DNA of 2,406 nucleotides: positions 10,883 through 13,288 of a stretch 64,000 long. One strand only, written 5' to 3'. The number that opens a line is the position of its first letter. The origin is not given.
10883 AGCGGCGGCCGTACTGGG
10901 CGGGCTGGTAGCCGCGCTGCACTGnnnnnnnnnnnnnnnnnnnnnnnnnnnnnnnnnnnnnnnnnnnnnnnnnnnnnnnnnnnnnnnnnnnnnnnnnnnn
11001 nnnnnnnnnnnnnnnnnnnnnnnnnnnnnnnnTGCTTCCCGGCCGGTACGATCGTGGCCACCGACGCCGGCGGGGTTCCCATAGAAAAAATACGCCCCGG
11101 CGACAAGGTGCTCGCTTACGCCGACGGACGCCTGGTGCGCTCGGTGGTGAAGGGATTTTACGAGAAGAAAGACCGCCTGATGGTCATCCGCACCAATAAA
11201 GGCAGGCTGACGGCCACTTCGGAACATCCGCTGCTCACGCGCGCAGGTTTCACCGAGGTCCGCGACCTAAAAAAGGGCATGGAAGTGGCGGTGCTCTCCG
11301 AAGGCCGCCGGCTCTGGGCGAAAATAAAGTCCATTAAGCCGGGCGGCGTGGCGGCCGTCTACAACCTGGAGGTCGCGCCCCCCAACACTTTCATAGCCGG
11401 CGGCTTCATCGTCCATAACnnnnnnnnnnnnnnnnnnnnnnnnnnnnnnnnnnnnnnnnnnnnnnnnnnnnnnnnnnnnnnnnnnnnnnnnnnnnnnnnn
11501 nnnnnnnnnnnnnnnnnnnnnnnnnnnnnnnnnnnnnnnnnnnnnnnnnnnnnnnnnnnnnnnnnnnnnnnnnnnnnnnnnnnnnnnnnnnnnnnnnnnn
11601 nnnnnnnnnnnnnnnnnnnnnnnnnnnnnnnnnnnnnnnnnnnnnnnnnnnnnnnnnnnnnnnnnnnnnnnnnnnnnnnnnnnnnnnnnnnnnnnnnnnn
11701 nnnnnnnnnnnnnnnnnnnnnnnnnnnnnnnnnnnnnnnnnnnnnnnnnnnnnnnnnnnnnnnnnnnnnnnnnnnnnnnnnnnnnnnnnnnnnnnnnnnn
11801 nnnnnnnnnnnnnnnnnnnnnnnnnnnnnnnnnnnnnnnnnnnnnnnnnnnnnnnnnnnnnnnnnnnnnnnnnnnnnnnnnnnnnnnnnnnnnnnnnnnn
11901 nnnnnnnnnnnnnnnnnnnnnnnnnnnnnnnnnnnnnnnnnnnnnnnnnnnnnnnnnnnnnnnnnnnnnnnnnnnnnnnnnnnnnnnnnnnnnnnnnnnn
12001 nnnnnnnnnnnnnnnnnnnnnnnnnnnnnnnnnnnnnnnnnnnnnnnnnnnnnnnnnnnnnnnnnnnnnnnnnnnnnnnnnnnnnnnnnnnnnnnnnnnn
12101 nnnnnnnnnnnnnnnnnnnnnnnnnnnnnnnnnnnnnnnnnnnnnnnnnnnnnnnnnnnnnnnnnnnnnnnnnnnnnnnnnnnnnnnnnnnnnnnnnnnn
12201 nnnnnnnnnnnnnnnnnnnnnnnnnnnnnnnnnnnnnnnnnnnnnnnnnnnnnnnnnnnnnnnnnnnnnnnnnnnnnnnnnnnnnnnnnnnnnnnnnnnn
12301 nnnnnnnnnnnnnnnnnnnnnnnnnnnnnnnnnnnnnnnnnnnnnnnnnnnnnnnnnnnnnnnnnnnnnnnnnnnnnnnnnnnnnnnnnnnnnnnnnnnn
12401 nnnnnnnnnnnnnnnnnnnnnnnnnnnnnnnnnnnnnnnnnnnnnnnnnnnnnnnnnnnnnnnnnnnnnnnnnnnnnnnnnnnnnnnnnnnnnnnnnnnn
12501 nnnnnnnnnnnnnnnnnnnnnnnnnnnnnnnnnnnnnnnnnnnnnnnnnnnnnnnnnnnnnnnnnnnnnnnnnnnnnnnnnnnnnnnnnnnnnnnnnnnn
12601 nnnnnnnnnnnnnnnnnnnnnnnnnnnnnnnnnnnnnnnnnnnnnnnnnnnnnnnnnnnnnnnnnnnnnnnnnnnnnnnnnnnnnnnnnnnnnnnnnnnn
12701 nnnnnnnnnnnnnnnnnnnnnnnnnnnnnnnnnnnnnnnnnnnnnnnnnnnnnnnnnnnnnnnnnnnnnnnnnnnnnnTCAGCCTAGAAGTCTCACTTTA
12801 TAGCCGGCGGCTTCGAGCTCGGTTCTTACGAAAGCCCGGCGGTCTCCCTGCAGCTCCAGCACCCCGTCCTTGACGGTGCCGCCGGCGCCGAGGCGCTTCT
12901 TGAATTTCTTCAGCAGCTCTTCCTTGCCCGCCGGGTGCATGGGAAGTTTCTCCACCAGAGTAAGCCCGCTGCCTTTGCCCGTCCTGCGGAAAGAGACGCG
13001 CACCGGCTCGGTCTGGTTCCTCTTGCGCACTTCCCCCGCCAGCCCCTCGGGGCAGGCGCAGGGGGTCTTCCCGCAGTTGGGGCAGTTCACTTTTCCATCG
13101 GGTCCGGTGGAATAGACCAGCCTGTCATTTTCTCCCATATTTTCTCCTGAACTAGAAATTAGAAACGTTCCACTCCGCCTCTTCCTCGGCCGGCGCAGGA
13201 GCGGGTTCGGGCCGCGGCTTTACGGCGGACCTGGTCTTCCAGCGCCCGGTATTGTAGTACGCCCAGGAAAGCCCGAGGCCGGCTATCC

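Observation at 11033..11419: Intein-like (Hint/BIL) domain inserted in the glycine-rich linker of an exported Tim44-like protein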

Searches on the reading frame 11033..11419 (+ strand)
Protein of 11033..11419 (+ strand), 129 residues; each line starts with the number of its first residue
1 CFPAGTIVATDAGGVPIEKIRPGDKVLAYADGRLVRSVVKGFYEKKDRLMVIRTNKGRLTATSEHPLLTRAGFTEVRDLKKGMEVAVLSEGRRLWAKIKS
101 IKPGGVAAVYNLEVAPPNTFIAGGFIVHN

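Call 32: search_protein_representatives(alignment_id=A1)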
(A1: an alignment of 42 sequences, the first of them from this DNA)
Query: 42 sequences, 131 profile positions. Proteins with E-value up to 0.001 (for the whole library): 68797; up to 1e-10: 24138; up to 1e-30: 452. The best 150 are listed.
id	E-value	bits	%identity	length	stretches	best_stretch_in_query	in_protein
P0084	2.3e-193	649.2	-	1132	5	1-131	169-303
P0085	1.0e-159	540.3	-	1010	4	1-131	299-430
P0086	3.4e-158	535.4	-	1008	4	1-131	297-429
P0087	3.5e-149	506.2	-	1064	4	1-131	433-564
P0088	3.5e-139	473.9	-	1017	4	1-131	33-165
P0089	5.7e-139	473.2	-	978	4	1-131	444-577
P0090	1.2e-136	465.6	-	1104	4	1-131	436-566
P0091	1.4e-130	446.0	-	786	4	1-131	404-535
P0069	7.4e-127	434.0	-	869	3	1-131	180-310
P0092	3.4e-124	425.4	-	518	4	1-131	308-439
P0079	2.7e-123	422.5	-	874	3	1-131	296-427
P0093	2.3e-117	403.3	-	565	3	1-131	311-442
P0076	2.3e-115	396.8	-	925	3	1-131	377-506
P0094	2.1e-113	390.5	-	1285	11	1-131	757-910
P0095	1.3e-112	387.9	-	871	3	1-131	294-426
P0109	4.6e-93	324.7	-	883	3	1-131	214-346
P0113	5.8e-79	279.0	-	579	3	1-131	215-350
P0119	2.1e-73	261.1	-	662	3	1-131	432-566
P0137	6.9e-65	233.5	-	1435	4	1-131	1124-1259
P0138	9.2e-65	233.1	-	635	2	1-131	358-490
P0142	6.7e-63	227.1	-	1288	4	1-131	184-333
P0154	1.3e-59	216.4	-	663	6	1-131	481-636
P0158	3.8e-58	211.7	-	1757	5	1-131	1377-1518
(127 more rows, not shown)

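Call 33: predict_structure(alignment_id=A1)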
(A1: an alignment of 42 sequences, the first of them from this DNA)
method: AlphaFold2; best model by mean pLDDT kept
length: 129 residues; sequences in the alignment: 42
mean_pLDDT: 97.4   pTM: 0.90
mean pLDDT of the five models: 97.4, 97.4, 97.0, 96.6, 96.6
residues with pLDDT >= 90: 125; 70-90: 4; 50-70: 0; < 50: 0
segments of 3 or more residues with pLDDT < 50: none
pLDDT, mean of each block of 10 residues (from residue 1): 98 96 97 96 98 98 98 98 97 96 98 98 97
secondary structure, 60 per line:
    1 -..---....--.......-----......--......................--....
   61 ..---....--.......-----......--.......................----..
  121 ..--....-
elements in order: E7-10 E13-16 E25-30 E33-54 E57-62 E66-69 E72-75 E84-89 E92-114 E119-122 E125-128

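Call 37: fold_search(model_id=the predicted structure, library=pdb)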
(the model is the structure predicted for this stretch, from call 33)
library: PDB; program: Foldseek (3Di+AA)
matches with E <= 10: 562; with E <= 0.001: 63
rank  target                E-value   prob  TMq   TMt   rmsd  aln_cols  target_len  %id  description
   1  4o1r                  2.1e-10  1.00  0.92  0.84   1.6       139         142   27  Crystal structure of NpuDnaB intein (released 2014-03-19)
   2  5i0a                  2.9e-10  1.00  0.91  0.83   1.5       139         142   29  RecA mini intein in complex with cisplatin (released 2016-09-21)
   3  3ifj_A                5.2e-10  1.00  0.90  0.84   1.7       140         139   29  Crystal structure of Mtu recA intein, splicing domain (released 2009-10-06)
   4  6frh_B                7.8e-10  1.00  0.90  0.78   2.7       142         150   22  Crystal structure of Ssp DnaB Mini-Intein variant M86 (released 2019-01-30)
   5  6frg                  8.2e-10  1.00  0.90  0.74   2.6       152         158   21  Crystal structure of G-1F mutant of Ssp DnaB Mini-Intein variant M86 (released 2019-01-30)
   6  2in9                  1.1e-09  1.00  0.92  0.85   1.5       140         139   28  crystal structure of Mtu recA intein, splicing domain (released 2007-05-01)
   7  6frh_A                1.4e-09  1.00  0.90  0.73   2.5       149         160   22  Crystal structure of Ssp DnaB Mini-Intein variant M86 (released 2019-01-30)
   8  2in0                  1.6e-09  1.00  0.92  0.86   1.5       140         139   29  crystal structure of Mtu recA intein splicing domain (released 2007-05-01)
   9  3igd                  1.6e-09  1.00  0.91  0.84   1.7       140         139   28  Crystal structure of Mtu recA intein, splicing domain (released 2009-10-06)
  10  2in8                  2.6e-09  1.00  0.89  0.83   2.1       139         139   29  crystal structure of Mtu recA intein, splicing domain (released 2007-05-01)
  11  6fre                  4.4e-09  1.00  0.92  0.78   1.7       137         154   22  Crystal structure of G-1F/H73A mutant of Ssp DnaB Mini-Intein variant M86 (released 2019-01-30)
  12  1mi8                  4.9e-09  1.00  0.92  0.84   1.6       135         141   23  2.0 Angstrom crystal structure of a DnaB intein from Synechocystis sp. PCC 6803 (released 2003-08-19)
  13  2lwy_MODEL_1_A        5.1e-09  1.00  0.87  0.82   2.1       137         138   27  Solution Structure of Bacterial Intein-Like domain from Clostridium thermocellum (released 2013-05-08)
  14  6qaz                  7.3e-09  1.00  0.85  0.85   2.0       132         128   23  Crystal structure of gp41-1 intein (released 2019-11-13)
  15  2imz_B                1.2e-08  1.00  0.92  0.84   1.7       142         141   27  Crystal structure of Mtu recA intein splicing domain (released 2007-05-01)
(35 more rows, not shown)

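Call 45: search_protein_families(library=pfam, proteins=[P0094, P0137, P0142, P0158, P0113, P0119, P0138, P0109, P0154], max_evalue=0.0001)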
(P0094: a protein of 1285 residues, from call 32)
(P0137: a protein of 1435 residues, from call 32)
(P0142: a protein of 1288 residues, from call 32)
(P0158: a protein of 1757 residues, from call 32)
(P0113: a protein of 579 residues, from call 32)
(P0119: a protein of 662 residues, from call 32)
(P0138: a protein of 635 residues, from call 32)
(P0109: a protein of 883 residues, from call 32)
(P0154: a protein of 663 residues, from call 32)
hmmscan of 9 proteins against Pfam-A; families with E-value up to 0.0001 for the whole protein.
P0094 (1285 aa): 7 families
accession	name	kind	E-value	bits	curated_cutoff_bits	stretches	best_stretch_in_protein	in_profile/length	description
PF01079.26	Hint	-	1.6e-47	162.3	29.7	2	286-380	8-106/213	Hint module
PF08517.17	AXH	-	1.1e-36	126.4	33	0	1071-1179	1-111/116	Ataxin-1 and HBP1 module (AXH)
PF14623.11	Vint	-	4.3e-36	124.6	27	1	443-516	1-66/166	Hint-domain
PF05203.21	Hom_end_hint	-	1e-33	117.7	32.1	1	444-480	1-37/228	Hom_end-associated Hint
PF13403.11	Hint_2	-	2.7e-29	102.9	28.4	0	444-519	2-88/147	Hint domain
PF07591.16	PT-HINT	-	8.2e-25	88.1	27.7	0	452-590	3-123/137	Pretoxin HINT domain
PF14890.11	Intein_splicing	-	9.4e-22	77.9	35.8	0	614-755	80-155/155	Intein splicing domain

P0137 (1435 aa): 9 families
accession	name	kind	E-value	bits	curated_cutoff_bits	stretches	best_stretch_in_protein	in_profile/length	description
PF07591.16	PT-HINT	-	1.2e-90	301.3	27.7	4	1131-1259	2-136/137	Pretoxin HINT domain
PF00082.27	Peptidase_S8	-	1.1e-43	150.1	21.8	1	242-497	1-274/288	Subtilase family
PF14890.11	Intein_splicing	-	9.8e-32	110.3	35.8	3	1139-1259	11-155/155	Intein splicing domain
PF18911.6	PKD_4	-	1.5e-19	70.2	27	1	527-611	1-84/85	PKD domain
PF01079.26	Hint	-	6e-19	68.9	29.7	0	951-1028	11-91/213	Hint module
PF08517.17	AXH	-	7.7e-18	65.5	33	0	1125-1201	1-86/116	Ataxin-1 and HBP1 module (AXH)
PF13403.11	Hint_2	-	1.9e-17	64.5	28.4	0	1123-1152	1-30/147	Hint domain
PF00801.26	PKD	-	9.3e-14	51.6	23.5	1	534-606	4-75/80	PKD domain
PF05203.21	Hom_end_hint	-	1.4e-11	45.2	32.1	0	1124-1193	1-74/228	Hom_end-associated Hint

P0142 (1288 aa): 7 families
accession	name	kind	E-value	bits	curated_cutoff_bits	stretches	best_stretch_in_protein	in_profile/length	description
PF08517.17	AXH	-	5.6e-40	136.9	33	3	39-135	1-109/116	Ataxin-1 and HBP1 module (AXH)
PF01079.26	Hint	-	3e-35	122.2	29.7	4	330-458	7-132/213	Hint module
PF05203.21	Hom_end_hint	-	7.8e-26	91.9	32.1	3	38-76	1-39/228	Hom_end-associated Hint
PF14623.11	Vint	-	2.3e-19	70.2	27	0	37-113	1-71/166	Hint-domain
PF14890.11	Intein_splicing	-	2.4e-14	53.9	35.8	0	345-485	3-155/155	Intein splicing domain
PF13403.11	Hint_2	-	9.5e-13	49.2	28.4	0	38-69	2-32/147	Hint domain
PF07591.16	PT-HINT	-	2.4e-10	41.2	27.7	0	190-334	1-130/137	Pretoxin HINT domain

P0158 (1757 aa): 6 families
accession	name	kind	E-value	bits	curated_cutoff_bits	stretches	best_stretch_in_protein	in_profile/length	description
PF05203.21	Hom_end_hint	-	4.2e-46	158.2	32.1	5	1086-1140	1-52/228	Hom_end-associated Hint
PF08517.17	AXH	-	9.2e-28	97.5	33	0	1145-1184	73-112/116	Ataxin-1 and HBP1 module (AXH)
PF14623.11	Vint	-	8.7e-24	84.6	27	0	1085-1158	1-71/166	Hint-domain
PF01079.26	Hint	-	2.2e-20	73.6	29.7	0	1083-1121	10-48/213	Hint module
PF13403.11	Hint_2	-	1.7e-18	67.9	28.4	0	1086-1125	2-40/147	Hint domain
PF07591.16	PT-HINT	-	1.1e-12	48.8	27.7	0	1608-1665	76-131/137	Pretoxin HINT domain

P0113 (579 aa): 4 families
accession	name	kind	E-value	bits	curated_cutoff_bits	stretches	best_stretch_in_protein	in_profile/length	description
PF07591.16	PT-HINT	-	7.1e-42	143.4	27.7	3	387-515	2-136/137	Pretoxin HINT domain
PF13403.11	Hint_2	-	2e-25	90.3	28.4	3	42-73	2-33/147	Hint domain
PF14890.11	Intein_splicing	-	2.3e-25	89.7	35.8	3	398-515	85-155/155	Intein splicing domain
PF01079.26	Hint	-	1.7e-09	38.1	29.7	0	377-428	10-60/213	Hint module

P0119 (662 aa): 7 families
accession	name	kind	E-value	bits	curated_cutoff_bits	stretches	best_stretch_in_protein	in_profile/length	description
PF07591.16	PT-HINT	-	6.5e-42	143.5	27.7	3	307-421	4-125/137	Pretoxin HINT domain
PF01079.26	Hint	-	3.3e-24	86.1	29.7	2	430-507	11-90/213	Hint module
PF05203.21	Hom_end_hint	-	6.8e-24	85.6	32.1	3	166-197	1-32/228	Hom_end-associated Hint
PF14623.11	Vint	-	2.2e-19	70.3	27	2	166-240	2-71/166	Hint-domain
PF14890.11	Intein_splicing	-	4e-16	59.6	35.8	0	305-393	1-105/155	Intein splicing domain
PF13403.11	Hint_2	-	4.4e-13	50.3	28.4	0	166-198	2-33/147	Hint domain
PF08517.17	AXH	-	5.4e-09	37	33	0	299-370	1-84/116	Ataxin-1 and HBP1 module (AXH)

P0138 (635 aa): 7 families
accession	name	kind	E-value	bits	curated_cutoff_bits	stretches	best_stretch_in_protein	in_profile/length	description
PF07591.16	PT-HINT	-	1.6e-19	71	27.7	2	365-484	2-123/137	Pretoxin HINT domain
PF14890.11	Intein_splicing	-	1.8e-18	67.2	35.8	1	368-454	4-101/155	Intein splicing domain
PF05203.21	Hom_end_hint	-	4.3e-15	56.8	32.1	1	495-564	1-67/228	Hom_end-associated Hint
PF01079.26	Hint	-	1.2e-12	48.4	29.7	1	355-397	10-53/213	Hint module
PF13403.11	Hint_2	-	1.6e-06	29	28.4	0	495-527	2-33/147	Hint domain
PF14623.11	Vint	-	7.3e-06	26.3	27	0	357-427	1-65/166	Hint-domain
PF08517.17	AXH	-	2.7e-05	25.1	33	0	359-427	1-80/116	Ataxin-1 and HBP1 module (AXH)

P0109 (883 aa): 7 families
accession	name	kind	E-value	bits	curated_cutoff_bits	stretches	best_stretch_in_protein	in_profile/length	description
PF07591.16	PT-HINT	-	5.1e-36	124.4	27.7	3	527-656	2-132/137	Pretoxin HINT domain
PF14890.11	Intein_splicing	-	1.6e-21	77.1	35.8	1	544-653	22-155/155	Intein splicing domain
PF01079.26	Hint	-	1.1e-20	74.7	29.7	1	212-249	11-49/213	Hint module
PF05203.21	Hom_end_hint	-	2.2e-18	67.6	32.1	2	350-413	1-61/228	Hom_end-associated Hint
PF13403.11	Hint_2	-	4.7e-15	56.7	28.4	0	520-551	2-33/147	Hint domain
PF14623.11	Vint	-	3.8e-08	33.7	27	0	213-284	1-66/166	Hint-domain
PF08517.17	AXH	-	1.3e-06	29.4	33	0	215-285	1-82/116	Ataxin-1 and HBP1 module (AXH)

P0154 (663 aa): 7 families
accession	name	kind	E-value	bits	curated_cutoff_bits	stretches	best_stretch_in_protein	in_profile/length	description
PF14623.11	Vint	-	1.4e-20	74.1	27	0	14-89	1-68/166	Hint-domain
PF01079.26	Hint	-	1.9e-20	73.8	29.7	1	477-586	9-116/213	Hint module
PF14890.11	Intein_splicing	-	2.2e-14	54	35.8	0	433-476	113-155/155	Intein splicing domain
PF13403.11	Hint_2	-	2.1e-13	51.4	28.4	1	481-511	2-32/147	Hint domain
PF05203.21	Hom_end_hint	-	4.6e-11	43.6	32.1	0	168-194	1-27/228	Hom_end-associated Hint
PF07591.16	PT-HINT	-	3.2e-08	34.4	27.7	0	488-558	2-72/137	Pretoxin HINT domain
PF08517.17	AXH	-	3.3e-07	31.3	33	0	169-250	1-87/116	Ataxin-1 and HBP1 module (AXH)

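Call 59: search_solved_structures(query=A1, max_evalue=0.00001, show_alignments=5)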
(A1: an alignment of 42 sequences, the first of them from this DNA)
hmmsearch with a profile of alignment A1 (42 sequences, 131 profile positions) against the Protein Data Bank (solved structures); distinct sequences matched with E-value up to 0.00001: 29.
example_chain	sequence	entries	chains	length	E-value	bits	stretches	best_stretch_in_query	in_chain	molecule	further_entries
2lwy_A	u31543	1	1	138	8.2e-24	87.7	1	2-131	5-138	BACTERIAL INTEIN-LIKE DOMAIN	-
3ifj_A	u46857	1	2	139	1e-16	64.7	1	1-131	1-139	Endonuclease PI-MtuI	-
2in0_A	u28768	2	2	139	2.2e-16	63.6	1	1-131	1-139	Endonuclease PI-MtuI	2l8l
2in9_A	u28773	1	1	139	3.1e-16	63.1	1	1-131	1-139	Endonuclease PI-MtuI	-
3igd_A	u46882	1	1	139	3.4e-16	63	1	1-131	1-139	Endonuclease PI-MtuI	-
2in8_A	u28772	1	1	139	7.1e-16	62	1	1-131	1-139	Endonuclease PI-MtuI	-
5k08_A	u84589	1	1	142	2.5e-15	60.2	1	1-130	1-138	RecA mini intein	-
5i0a_A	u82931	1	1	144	2.6e-15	60.1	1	1-130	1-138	Intein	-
4o1r_A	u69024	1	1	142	9.5e-15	58.3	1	11-131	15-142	Replicative DNA helicase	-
1mi8_A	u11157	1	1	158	2.6e-13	53.7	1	78-130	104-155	DnaB intein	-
2imz_A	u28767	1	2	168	4.8e-13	52.8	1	1-88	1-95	Endonuclease PI-MtuI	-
6rpq_A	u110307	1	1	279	3.2e-12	50.1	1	34-131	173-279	Ubiquitin-like protein SMT3,1108aa long hypothetical cell division control protein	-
6rpp_A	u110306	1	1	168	8.7e-12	48.7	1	43-130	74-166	Cell division control protein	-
6y75_B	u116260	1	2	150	8.9e-12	48.7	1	2-130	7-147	NAD(P)(+)--arginine ADP-ribosyltransferase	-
6y75_A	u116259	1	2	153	9.7e-12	48.6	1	2-130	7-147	NAD(P)(+)--arginine ADP-ribosyltransferase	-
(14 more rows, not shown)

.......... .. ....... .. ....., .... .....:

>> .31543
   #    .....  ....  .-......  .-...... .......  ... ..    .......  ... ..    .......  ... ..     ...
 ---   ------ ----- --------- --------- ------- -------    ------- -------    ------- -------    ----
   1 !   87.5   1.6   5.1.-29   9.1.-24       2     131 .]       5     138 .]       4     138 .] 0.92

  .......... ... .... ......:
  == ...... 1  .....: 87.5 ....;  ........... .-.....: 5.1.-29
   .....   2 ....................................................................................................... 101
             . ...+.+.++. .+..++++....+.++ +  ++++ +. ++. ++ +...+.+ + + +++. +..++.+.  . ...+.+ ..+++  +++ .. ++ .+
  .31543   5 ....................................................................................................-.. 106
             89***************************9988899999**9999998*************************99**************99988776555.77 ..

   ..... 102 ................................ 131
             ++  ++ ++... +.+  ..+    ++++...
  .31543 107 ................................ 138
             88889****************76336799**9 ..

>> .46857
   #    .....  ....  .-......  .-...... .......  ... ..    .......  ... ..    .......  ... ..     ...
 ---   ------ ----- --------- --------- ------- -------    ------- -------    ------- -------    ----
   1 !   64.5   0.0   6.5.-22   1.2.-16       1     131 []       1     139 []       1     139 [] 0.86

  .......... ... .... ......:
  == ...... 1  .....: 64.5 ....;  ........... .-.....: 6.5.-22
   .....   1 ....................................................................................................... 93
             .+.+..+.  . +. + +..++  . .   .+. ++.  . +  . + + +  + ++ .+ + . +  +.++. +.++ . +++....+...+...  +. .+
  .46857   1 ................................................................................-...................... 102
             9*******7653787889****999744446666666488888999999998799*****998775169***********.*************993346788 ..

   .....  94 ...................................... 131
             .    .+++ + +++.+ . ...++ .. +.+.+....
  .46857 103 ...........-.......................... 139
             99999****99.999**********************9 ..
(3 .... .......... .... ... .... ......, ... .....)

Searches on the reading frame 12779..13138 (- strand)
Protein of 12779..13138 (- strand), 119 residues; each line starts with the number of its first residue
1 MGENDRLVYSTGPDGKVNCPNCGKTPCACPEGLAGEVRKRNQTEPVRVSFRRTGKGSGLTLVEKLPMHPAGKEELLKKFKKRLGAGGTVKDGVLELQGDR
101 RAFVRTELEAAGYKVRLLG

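Call 12: search_protein_families(library=pfam, proteins=[window:12779-13138:-], max_evalue=0.01)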
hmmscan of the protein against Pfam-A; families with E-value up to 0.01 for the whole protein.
window:12779-13138:- (119 aa): 1 family
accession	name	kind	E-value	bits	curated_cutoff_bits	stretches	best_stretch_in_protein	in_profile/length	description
PF01253.27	SUI1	-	5.7e-12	46.4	25.5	1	43-114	2-77/77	Translation initiation factor SUI1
